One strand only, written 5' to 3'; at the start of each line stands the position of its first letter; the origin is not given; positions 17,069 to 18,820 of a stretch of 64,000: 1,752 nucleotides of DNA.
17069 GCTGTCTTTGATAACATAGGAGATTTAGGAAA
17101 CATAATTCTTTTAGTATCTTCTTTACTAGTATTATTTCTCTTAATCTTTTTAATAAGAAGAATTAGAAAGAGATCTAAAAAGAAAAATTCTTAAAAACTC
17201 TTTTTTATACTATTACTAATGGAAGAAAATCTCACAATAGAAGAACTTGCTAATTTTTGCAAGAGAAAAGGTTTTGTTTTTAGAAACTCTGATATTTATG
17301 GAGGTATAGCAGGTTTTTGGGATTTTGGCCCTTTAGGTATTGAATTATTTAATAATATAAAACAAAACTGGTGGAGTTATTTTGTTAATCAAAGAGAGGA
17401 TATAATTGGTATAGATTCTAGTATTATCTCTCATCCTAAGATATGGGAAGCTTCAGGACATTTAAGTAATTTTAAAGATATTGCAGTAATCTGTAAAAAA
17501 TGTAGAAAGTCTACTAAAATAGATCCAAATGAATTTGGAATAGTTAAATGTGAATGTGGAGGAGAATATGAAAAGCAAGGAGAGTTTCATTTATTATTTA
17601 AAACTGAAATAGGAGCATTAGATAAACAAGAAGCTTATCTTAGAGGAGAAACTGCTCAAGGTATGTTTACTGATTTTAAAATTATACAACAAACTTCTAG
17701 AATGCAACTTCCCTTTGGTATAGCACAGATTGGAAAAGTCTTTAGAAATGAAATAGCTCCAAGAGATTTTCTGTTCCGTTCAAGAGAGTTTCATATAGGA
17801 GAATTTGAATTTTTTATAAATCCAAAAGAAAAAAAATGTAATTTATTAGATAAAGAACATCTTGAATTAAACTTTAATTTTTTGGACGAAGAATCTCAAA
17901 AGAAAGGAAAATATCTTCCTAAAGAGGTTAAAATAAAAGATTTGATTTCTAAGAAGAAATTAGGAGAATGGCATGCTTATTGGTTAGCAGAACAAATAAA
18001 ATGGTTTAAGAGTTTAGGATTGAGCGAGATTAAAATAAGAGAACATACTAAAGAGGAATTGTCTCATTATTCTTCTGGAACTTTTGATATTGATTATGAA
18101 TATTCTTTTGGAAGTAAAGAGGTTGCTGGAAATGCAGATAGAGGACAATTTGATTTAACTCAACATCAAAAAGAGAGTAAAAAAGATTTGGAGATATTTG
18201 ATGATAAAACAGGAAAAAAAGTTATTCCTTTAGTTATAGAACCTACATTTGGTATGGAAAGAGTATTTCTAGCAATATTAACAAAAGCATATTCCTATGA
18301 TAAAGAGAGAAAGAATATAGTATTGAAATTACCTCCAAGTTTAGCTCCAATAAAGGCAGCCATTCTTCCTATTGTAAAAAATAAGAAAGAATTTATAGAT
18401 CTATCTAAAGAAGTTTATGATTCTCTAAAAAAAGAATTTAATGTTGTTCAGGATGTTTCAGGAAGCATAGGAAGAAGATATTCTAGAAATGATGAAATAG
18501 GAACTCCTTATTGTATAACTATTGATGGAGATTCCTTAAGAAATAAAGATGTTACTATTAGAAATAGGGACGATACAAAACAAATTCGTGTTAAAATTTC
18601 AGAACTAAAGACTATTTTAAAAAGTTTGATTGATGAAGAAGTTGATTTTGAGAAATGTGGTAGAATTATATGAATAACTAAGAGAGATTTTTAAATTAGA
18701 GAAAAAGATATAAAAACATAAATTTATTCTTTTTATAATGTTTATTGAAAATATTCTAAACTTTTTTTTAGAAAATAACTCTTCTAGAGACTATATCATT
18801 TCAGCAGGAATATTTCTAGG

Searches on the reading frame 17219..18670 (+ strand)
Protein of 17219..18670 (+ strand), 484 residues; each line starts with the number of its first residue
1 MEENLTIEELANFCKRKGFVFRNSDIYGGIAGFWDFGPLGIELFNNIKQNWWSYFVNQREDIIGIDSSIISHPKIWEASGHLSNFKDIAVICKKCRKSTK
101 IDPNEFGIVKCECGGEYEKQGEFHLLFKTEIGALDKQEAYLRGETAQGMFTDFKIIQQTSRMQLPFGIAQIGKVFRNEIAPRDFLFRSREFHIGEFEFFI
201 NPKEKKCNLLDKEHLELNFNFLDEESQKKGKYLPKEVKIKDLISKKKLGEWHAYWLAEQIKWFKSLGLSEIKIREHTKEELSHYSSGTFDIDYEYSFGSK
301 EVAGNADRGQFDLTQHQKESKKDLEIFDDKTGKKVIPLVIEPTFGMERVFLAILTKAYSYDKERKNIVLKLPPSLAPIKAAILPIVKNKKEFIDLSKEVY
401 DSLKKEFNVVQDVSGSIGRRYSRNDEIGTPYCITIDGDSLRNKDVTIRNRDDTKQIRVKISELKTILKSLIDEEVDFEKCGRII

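Call 60: list_cluster_members(proteins=[L024:2276-3250:+, L030:1508-2407:-, L036:337-1089:+, L040:205-834:-, L031:7600-8448:-, L021:5456-5725:-, L032:2217-2402:-, L028:6296-7189:-, window:17219-18670:+])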
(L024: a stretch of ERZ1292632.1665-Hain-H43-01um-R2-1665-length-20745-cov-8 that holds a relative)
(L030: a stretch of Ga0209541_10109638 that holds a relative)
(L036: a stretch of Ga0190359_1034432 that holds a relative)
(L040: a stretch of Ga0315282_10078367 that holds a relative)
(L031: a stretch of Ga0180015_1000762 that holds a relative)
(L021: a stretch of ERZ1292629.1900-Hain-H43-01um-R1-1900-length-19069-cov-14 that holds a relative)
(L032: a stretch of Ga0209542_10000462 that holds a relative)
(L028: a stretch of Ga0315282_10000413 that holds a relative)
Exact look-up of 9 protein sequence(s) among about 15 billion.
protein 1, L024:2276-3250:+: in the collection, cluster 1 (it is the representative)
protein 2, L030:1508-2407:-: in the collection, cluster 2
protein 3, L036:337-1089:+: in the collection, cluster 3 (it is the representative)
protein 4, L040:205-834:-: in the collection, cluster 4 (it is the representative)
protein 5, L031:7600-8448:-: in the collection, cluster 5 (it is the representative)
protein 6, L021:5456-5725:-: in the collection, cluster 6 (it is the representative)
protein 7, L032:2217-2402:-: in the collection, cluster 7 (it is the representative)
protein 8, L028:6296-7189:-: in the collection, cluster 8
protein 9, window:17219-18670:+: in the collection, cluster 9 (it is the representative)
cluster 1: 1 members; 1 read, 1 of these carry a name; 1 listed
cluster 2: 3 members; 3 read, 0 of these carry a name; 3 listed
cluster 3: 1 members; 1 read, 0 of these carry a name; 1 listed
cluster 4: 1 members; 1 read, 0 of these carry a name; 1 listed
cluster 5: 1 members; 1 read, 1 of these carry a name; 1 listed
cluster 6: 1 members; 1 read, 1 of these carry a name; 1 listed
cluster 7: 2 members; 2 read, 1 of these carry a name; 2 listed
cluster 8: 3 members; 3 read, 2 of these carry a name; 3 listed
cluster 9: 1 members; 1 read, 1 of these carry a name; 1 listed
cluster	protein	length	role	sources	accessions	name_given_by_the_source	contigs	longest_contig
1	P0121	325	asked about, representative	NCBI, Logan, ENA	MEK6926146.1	MAG: type II secretion system F family protein [Nanoarchaeota archaeon]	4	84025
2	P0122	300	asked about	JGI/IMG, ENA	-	-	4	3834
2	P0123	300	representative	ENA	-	-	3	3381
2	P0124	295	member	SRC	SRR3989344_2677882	-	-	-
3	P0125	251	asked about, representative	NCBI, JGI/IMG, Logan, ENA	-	-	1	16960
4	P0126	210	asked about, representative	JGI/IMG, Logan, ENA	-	-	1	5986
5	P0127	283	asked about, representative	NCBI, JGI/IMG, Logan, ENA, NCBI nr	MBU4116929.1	MAG: DMT family transporter [Nanoarchaeota archaeon] | DMT family transporter [Nanoarchaeota archaeon]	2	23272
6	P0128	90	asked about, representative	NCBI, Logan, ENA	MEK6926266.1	MAG: winged helix-turn-helix domain-containing protein [Nanoarchaeota archaeon]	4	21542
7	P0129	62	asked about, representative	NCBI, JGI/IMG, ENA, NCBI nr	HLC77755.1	MAG TPA: 30S ribosomal protein S17e [Candidatus Nanoarchaeia archaeon] | 30S ribosomal protein S17e [Candidatus Nanoarchaeia archaeon]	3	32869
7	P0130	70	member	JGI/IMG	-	-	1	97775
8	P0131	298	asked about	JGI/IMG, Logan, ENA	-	-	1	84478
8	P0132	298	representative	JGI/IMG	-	transcription initiation factor TFIIB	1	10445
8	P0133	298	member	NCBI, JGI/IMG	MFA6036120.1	MAG: transcription initiation factor IIB [Candidatus Micrarchaeia archaeon] | transcription initiation factor TFIIB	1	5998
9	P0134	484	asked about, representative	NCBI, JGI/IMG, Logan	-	glycyl-tRNA synthetase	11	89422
